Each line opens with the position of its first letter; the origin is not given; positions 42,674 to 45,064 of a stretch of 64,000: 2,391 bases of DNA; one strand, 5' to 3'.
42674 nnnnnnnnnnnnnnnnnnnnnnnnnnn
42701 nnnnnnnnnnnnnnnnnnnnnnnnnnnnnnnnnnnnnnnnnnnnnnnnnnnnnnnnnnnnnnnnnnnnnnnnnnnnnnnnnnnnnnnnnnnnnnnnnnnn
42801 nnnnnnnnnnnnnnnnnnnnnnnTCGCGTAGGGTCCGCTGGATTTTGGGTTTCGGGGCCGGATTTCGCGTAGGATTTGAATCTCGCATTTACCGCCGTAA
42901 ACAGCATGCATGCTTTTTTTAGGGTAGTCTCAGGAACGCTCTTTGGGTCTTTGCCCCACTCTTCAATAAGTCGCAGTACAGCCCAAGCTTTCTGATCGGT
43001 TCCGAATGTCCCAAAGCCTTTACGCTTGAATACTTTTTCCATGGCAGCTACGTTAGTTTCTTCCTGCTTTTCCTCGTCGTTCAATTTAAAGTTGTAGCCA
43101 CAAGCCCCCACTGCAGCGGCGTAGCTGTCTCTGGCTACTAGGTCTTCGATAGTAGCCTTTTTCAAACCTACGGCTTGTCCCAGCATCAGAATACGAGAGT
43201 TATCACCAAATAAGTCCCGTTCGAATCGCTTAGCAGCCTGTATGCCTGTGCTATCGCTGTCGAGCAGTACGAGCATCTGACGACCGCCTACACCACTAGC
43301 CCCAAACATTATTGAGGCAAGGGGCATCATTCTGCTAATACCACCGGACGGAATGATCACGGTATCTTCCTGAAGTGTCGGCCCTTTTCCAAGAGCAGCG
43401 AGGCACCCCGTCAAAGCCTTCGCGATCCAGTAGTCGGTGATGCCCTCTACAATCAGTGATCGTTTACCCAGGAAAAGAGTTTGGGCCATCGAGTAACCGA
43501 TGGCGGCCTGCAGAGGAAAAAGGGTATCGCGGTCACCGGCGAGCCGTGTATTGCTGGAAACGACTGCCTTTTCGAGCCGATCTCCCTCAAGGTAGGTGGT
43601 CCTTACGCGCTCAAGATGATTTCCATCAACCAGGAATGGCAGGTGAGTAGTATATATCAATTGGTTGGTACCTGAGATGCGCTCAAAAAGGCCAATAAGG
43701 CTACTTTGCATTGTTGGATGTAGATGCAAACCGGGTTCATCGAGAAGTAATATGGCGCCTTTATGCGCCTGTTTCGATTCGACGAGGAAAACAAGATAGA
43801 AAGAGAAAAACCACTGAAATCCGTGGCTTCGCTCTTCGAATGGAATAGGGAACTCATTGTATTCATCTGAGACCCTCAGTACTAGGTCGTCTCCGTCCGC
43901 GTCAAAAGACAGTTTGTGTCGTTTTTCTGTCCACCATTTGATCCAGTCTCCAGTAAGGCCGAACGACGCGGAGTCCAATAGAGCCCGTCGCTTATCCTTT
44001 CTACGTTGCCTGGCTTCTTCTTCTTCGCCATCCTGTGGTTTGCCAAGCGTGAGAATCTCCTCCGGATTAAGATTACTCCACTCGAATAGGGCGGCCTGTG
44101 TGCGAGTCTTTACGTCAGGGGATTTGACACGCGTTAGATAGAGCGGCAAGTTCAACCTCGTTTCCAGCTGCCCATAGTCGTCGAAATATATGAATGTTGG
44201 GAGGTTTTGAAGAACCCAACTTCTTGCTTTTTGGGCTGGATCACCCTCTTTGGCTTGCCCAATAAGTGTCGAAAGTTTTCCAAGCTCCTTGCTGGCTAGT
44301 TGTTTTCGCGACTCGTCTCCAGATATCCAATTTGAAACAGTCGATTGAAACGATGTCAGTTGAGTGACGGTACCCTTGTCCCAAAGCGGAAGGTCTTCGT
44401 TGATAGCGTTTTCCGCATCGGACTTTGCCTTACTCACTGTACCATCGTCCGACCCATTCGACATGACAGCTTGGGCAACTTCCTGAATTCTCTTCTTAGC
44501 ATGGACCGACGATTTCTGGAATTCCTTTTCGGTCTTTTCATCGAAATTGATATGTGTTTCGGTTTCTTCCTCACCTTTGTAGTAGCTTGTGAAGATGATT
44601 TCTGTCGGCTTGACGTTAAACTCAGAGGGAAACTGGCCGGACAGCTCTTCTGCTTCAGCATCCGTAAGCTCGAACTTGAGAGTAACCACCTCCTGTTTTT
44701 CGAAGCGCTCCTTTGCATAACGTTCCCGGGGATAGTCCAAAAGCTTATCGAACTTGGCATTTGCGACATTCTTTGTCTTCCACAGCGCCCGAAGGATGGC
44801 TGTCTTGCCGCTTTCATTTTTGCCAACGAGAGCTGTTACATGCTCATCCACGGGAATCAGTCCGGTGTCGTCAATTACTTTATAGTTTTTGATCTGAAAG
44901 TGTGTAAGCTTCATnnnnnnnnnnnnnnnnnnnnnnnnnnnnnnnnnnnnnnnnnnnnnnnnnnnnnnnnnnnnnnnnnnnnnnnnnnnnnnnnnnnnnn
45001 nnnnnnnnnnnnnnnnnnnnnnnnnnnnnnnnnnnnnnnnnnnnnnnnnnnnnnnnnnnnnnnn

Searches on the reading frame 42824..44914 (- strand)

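Call 57: search_protein_families(library=pfam, proteins=[window:42824-44914:-], max_evalue=0.00001)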
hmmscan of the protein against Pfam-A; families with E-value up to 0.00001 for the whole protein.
window:42824-44914:- (697 aa): 3 families
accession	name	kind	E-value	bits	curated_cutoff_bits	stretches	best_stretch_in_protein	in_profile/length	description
PF13175.12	AAA_15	-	1.5e-28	101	32.1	1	1-429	1-374/374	AAA ATPase domain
PF13304.12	AAA_21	-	5.5e-18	66.5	27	1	26-430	1-304/304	AAA domain, putative AbiEii toxin, Type IV TA system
PF02463.25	SMC_N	-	3.1e-08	33.8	40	1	3-424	2-197/220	RecF/RecN/SMC N terminal domain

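Call 84: search_protein_families(library=padloc, proteins=[window:42824-44914:-], max_evalue=0.00001)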
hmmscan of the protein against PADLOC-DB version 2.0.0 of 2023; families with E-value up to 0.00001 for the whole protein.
window:42824-44914:- (697 aa): 91 families (the best 25 are shown)
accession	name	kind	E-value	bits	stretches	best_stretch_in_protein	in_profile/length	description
PDLC02979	AriA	-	5.9e-29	100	1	1-429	1-373/373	-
PDLC02980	AriA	-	8.6e-20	69.9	1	26-430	1-304/304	-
PDLC02358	Old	-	1.1e-19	68.7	2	379-536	274-434/578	Old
PDLC02335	AbiLi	-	6.2e-18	62.9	1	2-439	49-248/326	AbiLi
PDLC00075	GajA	-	3.8e-17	60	2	359-557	246-424/536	AAA ATPase domain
PDLC00278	PtuA1|PtuA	-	2.9e-16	57.8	2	1-154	1-130/436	AAA ATPase domain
PDLC00094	GajA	-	3.2e-16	56.9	2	1-95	1-95/569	AAA ATPase domain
PDLC00271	PtuA1|PtuA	-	2e-15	55.2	2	384-438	277-331/421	AAA ATPase domain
PDLC00289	PtuA1|PtuA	-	1.2e-14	52.2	1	385-438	248-301/404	AAA ATPase domain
PDLC02981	AriAB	-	1.6e-14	51.5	1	375-543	320-485/694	-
PDLC00096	GajA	-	1.7e-14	51.5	1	374-501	278-404/630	AAA ATPase domain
PDLC00310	PtuA1|PtuA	-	4.5e-14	50.4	1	1-153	1-128/443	AAA ATPase domain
PDLC00065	GajA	-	6.6e-14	49.6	1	1-166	1-175/670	AAA ATPase domain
PDLC00102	GajA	-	8e-14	49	2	1-44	1-43/532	AAA ATPase domain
PDLC00298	PtuA1|PtuA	-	1e-13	49.1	1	387-437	283-333/423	AAA ATPase domain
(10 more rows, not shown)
